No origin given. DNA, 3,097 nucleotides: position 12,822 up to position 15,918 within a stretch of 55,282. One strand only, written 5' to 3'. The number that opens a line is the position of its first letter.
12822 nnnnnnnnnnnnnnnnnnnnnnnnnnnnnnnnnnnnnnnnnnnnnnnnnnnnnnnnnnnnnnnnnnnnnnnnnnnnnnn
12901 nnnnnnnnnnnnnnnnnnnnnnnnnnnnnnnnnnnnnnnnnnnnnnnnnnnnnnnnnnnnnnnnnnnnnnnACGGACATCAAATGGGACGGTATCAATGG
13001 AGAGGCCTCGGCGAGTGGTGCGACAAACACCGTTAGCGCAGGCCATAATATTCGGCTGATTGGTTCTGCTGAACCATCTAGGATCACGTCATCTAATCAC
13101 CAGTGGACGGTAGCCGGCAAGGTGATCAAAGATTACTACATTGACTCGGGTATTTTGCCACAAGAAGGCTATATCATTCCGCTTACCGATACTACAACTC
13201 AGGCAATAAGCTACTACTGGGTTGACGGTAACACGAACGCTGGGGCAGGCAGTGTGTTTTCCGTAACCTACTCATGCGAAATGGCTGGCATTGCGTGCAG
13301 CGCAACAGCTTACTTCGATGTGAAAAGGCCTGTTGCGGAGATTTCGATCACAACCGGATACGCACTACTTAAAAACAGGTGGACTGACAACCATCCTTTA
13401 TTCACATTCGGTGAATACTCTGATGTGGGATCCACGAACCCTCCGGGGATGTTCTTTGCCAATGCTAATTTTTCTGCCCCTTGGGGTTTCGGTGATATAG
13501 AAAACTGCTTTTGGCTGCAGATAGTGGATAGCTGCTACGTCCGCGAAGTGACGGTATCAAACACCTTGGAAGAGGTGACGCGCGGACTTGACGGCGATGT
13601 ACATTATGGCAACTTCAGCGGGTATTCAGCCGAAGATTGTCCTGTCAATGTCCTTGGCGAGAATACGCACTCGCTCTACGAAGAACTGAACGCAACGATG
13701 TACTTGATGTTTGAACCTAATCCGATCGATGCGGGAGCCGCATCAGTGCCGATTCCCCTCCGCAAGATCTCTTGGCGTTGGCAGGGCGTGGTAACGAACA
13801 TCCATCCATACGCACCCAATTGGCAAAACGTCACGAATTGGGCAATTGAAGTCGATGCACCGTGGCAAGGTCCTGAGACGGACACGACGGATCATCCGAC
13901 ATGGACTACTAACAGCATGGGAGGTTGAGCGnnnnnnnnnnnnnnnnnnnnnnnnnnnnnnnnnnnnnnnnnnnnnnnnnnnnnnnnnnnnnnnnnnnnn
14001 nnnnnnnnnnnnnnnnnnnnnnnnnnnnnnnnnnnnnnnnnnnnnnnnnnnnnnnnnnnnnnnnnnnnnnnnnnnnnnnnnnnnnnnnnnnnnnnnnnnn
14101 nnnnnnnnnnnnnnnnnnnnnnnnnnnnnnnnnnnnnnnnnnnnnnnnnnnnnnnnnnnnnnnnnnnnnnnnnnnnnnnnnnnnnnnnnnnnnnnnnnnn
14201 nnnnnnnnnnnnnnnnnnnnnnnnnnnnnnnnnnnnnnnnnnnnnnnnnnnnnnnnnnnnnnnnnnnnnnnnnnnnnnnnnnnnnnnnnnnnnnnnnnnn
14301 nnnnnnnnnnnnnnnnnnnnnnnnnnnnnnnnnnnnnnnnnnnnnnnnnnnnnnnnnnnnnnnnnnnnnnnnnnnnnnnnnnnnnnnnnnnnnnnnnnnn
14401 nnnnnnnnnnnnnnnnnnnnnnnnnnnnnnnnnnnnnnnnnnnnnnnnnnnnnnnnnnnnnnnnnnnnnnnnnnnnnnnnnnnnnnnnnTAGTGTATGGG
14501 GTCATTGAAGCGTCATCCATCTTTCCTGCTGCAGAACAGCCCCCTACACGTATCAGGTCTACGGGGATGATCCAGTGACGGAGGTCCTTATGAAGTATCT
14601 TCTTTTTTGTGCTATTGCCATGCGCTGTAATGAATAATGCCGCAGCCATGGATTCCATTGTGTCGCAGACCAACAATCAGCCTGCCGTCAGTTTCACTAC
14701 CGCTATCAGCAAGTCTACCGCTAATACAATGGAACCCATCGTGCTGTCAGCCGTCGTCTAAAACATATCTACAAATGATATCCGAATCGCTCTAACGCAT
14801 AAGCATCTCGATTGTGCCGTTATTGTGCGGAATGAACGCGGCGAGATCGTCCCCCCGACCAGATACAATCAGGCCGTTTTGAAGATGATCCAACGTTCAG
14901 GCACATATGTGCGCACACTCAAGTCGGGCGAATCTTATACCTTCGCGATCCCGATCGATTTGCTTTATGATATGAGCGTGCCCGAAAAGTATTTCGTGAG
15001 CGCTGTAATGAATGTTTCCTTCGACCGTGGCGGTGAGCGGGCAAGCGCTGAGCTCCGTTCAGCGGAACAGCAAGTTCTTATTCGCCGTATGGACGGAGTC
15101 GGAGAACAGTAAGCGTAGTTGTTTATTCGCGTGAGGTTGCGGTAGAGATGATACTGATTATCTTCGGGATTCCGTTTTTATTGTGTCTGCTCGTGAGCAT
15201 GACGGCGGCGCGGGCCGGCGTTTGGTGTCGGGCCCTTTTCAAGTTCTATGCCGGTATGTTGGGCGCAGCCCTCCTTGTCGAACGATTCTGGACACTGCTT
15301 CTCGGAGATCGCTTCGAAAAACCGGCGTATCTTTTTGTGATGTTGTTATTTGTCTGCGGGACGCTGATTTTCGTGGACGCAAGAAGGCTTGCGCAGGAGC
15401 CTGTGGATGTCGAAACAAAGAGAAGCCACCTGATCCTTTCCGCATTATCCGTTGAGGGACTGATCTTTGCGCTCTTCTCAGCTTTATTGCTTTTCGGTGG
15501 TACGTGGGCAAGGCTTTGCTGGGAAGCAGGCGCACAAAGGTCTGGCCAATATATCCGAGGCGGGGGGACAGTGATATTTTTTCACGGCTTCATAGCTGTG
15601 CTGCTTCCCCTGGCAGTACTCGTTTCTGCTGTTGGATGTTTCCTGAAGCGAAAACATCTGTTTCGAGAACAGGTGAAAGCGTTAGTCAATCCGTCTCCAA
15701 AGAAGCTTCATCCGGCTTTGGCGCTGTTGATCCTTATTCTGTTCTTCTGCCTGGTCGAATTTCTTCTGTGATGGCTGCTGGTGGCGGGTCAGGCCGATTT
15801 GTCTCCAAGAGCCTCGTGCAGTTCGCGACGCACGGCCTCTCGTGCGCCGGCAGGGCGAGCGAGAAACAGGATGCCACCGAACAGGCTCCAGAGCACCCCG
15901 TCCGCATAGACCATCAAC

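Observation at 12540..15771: Low-GC C-terminal module of a giant secreted protein, coupled to a small secreted partner, a decayed paralog and a membrane protein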

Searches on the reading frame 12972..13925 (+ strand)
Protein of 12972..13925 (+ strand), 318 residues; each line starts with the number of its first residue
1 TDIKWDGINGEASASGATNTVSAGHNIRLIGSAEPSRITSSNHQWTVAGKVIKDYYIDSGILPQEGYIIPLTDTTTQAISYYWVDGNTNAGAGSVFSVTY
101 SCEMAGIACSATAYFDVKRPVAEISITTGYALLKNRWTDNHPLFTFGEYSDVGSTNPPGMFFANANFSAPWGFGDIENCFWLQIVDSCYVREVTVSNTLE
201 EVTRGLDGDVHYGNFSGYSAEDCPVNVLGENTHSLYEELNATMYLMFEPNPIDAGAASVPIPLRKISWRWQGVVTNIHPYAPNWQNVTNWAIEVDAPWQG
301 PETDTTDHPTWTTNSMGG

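Call 32: search_protein_representatives(alignment_id=A2)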
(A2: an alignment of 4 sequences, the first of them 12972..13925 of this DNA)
Query: 4 sequences, 319 profile positions. Proteins with E-value up to 0.001 (for the whole library): 3343; up to 1e-10: 1796; up to 1e-30: 246. The best 150 are listed.
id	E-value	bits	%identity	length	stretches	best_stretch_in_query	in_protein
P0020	1.5e-142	491.0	-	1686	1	3-313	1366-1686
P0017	1.0e-126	438.9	-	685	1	15-319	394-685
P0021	9.7e-73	261.6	-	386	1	15-312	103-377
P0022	1.1e-70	254.8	-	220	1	98-319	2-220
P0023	6.5e-70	252.3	-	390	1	14-307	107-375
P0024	6.7e-70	252.2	-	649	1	6-313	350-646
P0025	7.5e-63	229.1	-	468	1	16-308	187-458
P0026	3.4e-60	220.4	-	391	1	14-311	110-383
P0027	3.5e-60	220.3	-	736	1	7-319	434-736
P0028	1.5e-59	218.2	-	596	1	16-308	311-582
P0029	2.7e-56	207.5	-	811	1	17-310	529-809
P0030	2.0e-55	204.6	-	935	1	16-311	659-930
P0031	4.0e-55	203.7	-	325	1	16-313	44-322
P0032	4.4e-55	203.6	-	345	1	17-309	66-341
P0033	2.3e-52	194.6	-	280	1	19-312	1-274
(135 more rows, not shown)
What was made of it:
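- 12972..13925 (+): C-terminal cargo module, 318 aa: Ig-like lobe plus a larger beta-sandwich. A profile search finds 3343 cluster representatives at E<=1e-3, nearly always at the C-terminus (call 32).
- The module family has 3343 representatives (call 32).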

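Call 38: find_homologous_proteins(query=A3, max_evalue=0.00001)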
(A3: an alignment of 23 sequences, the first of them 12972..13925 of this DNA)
Query A3 (23 sequences) (318 aa, profile of the alignment): 7 proteins with E <= 0.00001 among 3721 candidates.
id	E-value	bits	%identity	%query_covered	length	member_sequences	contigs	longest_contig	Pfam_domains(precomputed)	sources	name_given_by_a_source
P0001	1.3e-76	276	70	100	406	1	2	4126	-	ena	-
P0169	1.8e-59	220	21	100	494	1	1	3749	-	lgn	-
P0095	1.2e-58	217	24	91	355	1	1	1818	-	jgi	jgi:hypothetical protein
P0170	3.4e-45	173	27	79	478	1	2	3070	-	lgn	-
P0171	1.3e-37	148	26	93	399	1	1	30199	-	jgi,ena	-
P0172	2.2e-16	78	23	88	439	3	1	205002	-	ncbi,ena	-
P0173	6.1e-13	67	27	56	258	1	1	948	-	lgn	-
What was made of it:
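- Tried and rejected: The third homolog search, with a 23-sequence profile, returned only 7 proteins (call 38).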

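Call 40: find_encoding_contigs(protein=P0172, flank=6000, max_places=2)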
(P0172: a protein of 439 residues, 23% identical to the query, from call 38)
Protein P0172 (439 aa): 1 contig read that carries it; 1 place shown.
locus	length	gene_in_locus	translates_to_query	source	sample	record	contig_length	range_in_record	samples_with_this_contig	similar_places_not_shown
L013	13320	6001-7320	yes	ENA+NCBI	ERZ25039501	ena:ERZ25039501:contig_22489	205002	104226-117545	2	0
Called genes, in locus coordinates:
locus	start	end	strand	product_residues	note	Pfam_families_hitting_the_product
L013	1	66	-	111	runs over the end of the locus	-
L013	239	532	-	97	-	-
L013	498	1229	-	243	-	PF01055:Glyco_hydro_31_2nd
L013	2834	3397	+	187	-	-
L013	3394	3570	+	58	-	-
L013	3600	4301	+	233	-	-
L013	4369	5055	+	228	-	-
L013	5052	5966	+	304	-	-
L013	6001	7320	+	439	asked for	-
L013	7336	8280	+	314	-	PF25929:DUF7974 (faint)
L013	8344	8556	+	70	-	-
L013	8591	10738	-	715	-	PF16875:Glyco_hydro_36N, PF02065:Melibiase, PF14871:GHL6 (weak)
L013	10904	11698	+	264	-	PF01261:AP_endonuc_2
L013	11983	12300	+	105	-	-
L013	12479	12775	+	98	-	PF04909:Amidohydro_2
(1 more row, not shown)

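Call 41: find_encoding_contigs(protein=P0171, flank=6000, max_places=2)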
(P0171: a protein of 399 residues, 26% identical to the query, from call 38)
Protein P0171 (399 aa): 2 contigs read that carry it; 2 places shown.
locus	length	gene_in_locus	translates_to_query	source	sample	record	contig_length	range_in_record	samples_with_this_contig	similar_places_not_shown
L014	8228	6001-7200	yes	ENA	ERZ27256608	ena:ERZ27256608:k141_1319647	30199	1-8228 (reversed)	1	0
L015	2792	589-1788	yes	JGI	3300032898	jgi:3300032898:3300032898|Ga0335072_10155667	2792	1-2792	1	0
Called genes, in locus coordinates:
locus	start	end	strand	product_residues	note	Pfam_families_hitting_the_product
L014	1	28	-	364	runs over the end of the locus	PF02481:DNA_processg_A, PF17782:WHD_DprA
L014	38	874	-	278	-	PF01761:DHQ_synthase, PF24621:DHQS_C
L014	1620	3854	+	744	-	-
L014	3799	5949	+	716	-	-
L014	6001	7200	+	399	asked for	-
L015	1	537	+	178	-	?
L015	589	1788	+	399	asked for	-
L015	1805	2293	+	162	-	-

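Call 49: predict_structure(alignment_id=A3)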
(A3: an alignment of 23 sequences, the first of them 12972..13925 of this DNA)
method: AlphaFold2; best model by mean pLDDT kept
length: 318 residues; sequences in the alignment: 23
mean_pLDDT: 88.4   pTM: 0.88
mean pLDDT of the five models: 88.4, 87.7, 87.4, 87.3, 85.4
residues with pLDDT >= 90: 196; 70-90: 94; 50-70: 25; < 50: 3
segments of 3 or more residues with pLDDT < 50: none
pLDDT, mean of each block of 10 residues (from residue 1): 59 70 92 83 96 95 94 95 87 84 93 92 95 90 92 87 91 87 92 81 90 78 91 92 96 83 97 90 84 93 96 80
secondary structure, 60 per line:
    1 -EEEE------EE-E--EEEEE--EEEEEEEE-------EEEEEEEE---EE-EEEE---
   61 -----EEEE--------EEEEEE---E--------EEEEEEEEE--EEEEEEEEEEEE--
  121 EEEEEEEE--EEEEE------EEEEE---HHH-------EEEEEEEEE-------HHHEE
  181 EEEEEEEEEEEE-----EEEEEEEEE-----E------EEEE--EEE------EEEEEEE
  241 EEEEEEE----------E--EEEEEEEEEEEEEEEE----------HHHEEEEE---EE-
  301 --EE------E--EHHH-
elements in order: E2-5 E18-22 E25-32 E40-47 E54-57 E66-69 E78-83 E96-104 E107-118 E121-128 E131-135 E142-146 E160-168 E179-192 E198-206 E219-222 E225-227 E234-247 E261-276 E290-294
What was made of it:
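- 12972..13925 (+): AF2 model pLDDT 88.4, pTM 0.88, all-beta (call 49).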

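Call 52: fold_search(model_id=the predicted structure, library=pdb)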
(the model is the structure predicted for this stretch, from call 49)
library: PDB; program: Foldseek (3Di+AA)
matches with E <= 10: 1208; with E <= 0.001: 9
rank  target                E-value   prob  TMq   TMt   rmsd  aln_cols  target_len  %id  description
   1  4ll4_C                4.4e-05  0.98  0.20  0.22  20.1       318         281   10  The structure of the TRX and TXNIP complex (released 2014-02-05)
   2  7dan_B                9.4e-05  0.99  0.22  0.13  14.3       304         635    9  Structure of the Ca2+-bound wild-type peptidylarginine deiminase type III (PAD3) (released 2021-06-02)
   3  7dan_C                9.4e-05  0.98  0.22  0.13  14.8       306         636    8  Structure of the Ca2+-bound wild-type peptidylarginine deiminase type III (PAD3) (released 2021-06-02)
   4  9fz9_C                4.5e-04  0.85  0.15  0.10  14.5       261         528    7  Glycoside Hydrolase Family 157 from Labilibaculum antarcticum, wild type SeMet derivative (LaGH157) (released 2025-07-16)
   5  8tr9                  5.6e-04  0.80  0.17  0.09  16.4       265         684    9  Cryo-EM structure of transglutaminase 2 bound to GDP (released 2024-07-31)
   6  9au7_C                5.9e-04  0.84  0.20  0.21  21.6       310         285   13  Human Retriever VPS35L/VPS29/VPS26C complex bound to SNX17 peptide (Composite Map) (released 2024-10-30)
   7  5w21_C                7.9e-04  0.93  0.18  0.25  16.5       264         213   11  Crystal Structure of a 1:1:1 FGF23-FGFR1c-aKlotho Ternary Complex (released 2018-01-24)
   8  9fz9_A                8.8e-04  0.84  0.16  0.11  14.6       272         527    7  Glycoside Hydrolase Family 157 from Labilibaculum antarcticum, wild type SeMet derivative (LaGH157) (released 2025-07-16)
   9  6a8p_B                8.8e-04  0.72  0.16  0.09  16.0       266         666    9  Transglutaminase 2 mutant G224V in complex with GTP (released 2018-09-26)
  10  6kzb_A                1.0e-03  0.72  0.16  0.09  15.6       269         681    7  Transglutaminase2 complexed with calcium (released 2020-12-09)
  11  8cs9_X                1.1e-03  0.80  0.18  0.11  16.9       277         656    9  Composite reconstruction of Class 1 of the erythrocyte ankyrin-1 complex (released 2022-07-20)
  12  9g4n_A                1.3e-03  0.77  0.16  0.11  13.8       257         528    7  Glycoside Hydrolase Family 157 from Labilibaculum antarcticum (LaGH157) E224A mutant in complex with Laminaritriose an (released 2025-05-21)
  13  4ll4_A                1.6e-03  0.72  0.18  0.20  19.8       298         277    9  The structure of the TRX and TXNIP complex (released 2014-02-05)
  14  7ptb                  1.7e-03  0.82  0.20  0.20  15.0       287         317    8  Crystal structure of the SPD-2 domain of human CEP192 (released 2022-04-06)
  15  3ly6_A                1.8e-03  0.75  0.18  0.10  15.9       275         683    8  Crystal structure of human transglutaminase 2 complex with adenosine 5' Triphosphate (released 2010-08-18)
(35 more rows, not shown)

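Call 53: find_encoding_contigs(protein=P0169, flank=4000, max_places=2)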
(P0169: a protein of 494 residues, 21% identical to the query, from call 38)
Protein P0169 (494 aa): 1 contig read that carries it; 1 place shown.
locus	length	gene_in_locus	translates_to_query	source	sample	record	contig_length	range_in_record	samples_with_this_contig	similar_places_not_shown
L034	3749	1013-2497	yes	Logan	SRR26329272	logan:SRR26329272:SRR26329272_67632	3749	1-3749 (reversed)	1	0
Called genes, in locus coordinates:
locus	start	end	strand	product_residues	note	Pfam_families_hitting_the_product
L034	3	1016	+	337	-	?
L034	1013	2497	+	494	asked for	-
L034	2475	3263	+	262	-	-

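Call 54: find_encoding_contigs(protein=P0170, flank=4000, max_places=2)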
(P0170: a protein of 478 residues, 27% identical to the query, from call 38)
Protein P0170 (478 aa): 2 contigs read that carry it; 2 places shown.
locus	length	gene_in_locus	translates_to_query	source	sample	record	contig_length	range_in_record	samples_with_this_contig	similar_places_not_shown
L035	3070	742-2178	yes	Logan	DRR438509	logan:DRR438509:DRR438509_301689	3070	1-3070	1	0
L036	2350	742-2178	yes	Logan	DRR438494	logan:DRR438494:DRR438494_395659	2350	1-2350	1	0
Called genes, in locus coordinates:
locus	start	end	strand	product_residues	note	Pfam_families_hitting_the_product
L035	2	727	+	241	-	?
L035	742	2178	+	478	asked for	-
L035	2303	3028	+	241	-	-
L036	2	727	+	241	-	?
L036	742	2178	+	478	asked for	-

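Call 58: search_solved_structures(query=A3, max_evalue=10)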
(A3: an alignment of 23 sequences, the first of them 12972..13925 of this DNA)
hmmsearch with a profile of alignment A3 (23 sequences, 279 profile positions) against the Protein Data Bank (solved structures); distinct sequences matched with E-value up to 10: 3.
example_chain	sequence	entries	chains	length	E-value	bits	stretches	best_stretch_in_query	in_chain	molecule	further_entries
7quz_AAA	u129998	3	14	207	0.00031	23.5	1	4-49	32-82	Beta-1,3-glucanase bglH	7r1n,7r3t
5tzm_A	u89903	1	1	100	1.1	11.8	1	222-251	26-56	Obscurin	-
2n56_A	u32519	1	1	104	1.2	11.6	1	222-251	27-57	Obscurin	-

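Call 67: find_related_loci(query=A5, collection=metagenome_contigs, flank=4000)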
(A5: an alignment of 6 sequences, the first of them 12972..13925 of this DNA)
Query A5 (318 aa) in metagenome_contigs; peptide patterns used: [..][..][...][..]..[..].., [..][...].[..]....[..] (x = any residue, [..] = any of these).
81 stretches matched a pattern; 27 encode a relative of the query (tblastn E <= 1e-3); 27 distinct loci.
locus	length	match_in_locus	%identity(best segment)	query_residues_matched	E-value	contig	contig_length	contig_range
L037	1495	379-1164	30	23-314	2e-28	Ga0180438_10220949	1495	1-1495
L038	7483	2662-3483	30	18-314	3e-27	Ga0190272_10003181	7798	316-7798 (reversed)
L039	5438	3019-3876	31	8-314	6e-26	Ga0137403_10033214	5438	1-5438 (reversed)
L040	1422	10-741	29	40-315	2e-25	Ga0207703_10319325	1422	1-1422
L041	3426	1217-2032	30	3-314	9e-25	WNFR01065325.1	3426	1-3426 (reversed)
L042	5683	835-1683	28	9-311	1e-24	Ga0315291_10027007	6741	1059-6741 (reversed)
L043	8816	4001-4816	29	3-314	1e-24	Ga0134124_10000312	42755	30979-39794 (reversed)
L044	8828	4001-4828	28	10-314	4e-24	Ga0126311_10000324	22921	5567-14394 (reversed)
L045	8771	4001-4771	28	24-315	6e-24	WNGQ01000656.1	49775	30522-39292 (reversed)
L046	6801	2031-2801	28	24-315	7e-24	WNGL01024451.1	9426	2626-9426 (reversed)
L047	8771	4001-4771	28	24-315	7e-24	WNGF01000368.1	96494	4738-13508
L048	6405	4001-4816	28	2-312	2e-21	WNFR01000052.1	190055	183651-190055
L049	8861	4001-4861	27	3-314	3e-21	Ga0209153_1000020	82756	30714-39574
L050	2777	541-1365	28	15-315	1e-20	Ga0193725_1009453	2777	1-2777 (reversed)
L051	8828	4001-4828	28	9-314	5e-20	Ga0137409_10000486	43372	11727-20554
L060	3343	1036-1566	29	79-272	1e-11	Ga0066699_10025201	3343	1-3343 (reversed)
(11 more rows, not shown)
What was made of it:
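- Tried and rejected: It was repeated with 6 sequences (call 67).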

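Call 92: fold_search(model_id=the predicted structure, library=viral)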
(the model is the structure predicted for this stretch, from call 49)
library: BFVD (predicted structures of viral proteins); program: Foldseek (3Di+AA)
matches with E <= 10: 606; with E <= 0.001: 2
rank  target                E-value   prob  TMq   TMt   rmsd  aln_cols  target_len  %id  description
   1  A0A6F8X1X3            7.0e-04  0.97  0.17  0.17  13.9       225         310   11  Fibronectin type-III domain-containing protein [Lymphocystis disease virus 2]
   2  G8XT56                8.5e-04  0.84  0.16  0.20  16.6       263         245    7  Membrane protein S30 [Saimiriine betaherpesvirus 4]
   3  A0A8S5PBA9            1.5e-03  0.54  0.17  0.11  33.2       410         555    9  S-layer associated multidomain endoglucanase 16 carbohydrate binding module-2.9A [Siphoviridae sp. ctYtb10]
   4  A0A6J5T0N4            1.6e-03  0.80  0.20  0.06  21.2       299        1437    7  Concanavalin A-like lectin/glucanases superfamily [uncultured Caudovirales phage]
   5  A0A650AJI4            1.9e-03  0.82  0.19  0.11  14.6       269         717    5  (no name in the UniProt tables at hand)
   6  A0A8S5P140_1          2.0e-03  0.72  0.19  0.08  19.0       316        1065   10  Spore coat protein H kinase fold, TRANSFERASE [Myoviridae sp. ctrCp2]
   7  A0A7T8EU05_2          2.5e-03  0.57  0.20  0.08  25.7       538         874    6  (no name in the UniProt tables at hand)
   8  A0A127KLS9            2.6e-03  0.87  0.19  0.11  19.8       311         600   11  Virion structural protein [Cyanophage S-RIM32]
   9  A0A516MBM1            2.7e-03  0.84  0.20  0.19  16.7       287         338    9  (no name in the UniProt tables at hand)
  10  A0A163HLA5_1          4.8e-03  0.85  0.19  0.08  18.2       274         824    6  E3L [Bat mastadenovirus WIV11]
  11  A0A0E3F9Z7            5.1e-03  0.96  0.20  0.12  12.1       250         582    8  Virion structural protein [Synechococcus phage ACG-2014j]
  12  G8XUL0                6.5e-03  0.80  0.17  0.18  15.2       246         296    8  Membrane protein A33 [Aotine betaherpesvirus 1]
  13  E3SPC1                6.9e-03  0.87  0.20  0.08  15.0       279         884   12  Virion structural protein [Prochlorococcus phage Syn1]
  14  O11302                6.9e-03  0.63  0.17  0.16  17.3       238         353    7  MC162 (Fragment) [Molluscum contagiosum virus subtype 1]
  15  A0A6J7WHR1            6.9e-03  0.30  0.18  0.17  24.0       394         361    9  Uncharacterized protein [uncultured Caudovirales phage]
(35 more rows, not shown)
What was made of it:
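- The module's fold is two beta-sandwiches, like many adhesin or receptor-binding domains (calls 49, 52, 92).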

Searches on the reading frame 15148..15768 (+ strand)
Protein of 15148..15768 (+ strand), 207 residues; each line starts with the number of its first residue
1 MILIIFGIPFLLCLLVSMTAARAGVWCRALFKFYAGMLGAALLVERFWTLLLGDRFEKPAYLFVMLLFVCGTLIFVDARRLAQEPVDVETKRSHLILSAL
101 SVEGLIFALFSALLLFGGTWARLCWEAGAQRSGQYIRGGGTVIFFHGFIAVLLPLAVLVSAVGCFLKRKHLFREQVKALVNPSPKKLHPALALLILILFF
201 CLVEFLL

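Call 5: search_protein_families(library=pfam, proteins=[window:15148-15768:+], max_evalue=0.1)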
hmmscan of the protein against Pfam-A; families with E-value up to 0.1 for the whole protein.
window:15148-15768:+ (207 aa): 0 families

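Call 6: search_protein_families(library=ncbifam, proteins=[window:15148-15768:+], max_evalue=0.1)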
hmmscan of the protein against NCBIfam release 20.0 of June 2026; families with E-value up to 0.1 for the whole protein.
window:15148-15768:+ (207 aa): 1 family
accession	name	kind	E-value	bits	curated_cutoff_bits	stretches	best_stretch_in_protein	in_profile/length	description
NF042414.1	CLC_0170_fam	subfamily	0.034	14.1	30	1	60-84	3-27/56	CLC_0170 family protein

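Call 104: search_protein_families(library=phrogs, proteins=[window:15148-15768:+], max_evalue=0.01)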
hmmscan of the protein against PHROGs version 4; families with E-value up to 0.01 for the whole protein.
window:15148-15768:+ (207 aa): 0 families
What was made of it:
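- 15148..15771 (+): 207-aa polytopic membrane protein; membership of the system not shown. No family match (calls 5, 6, 104).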
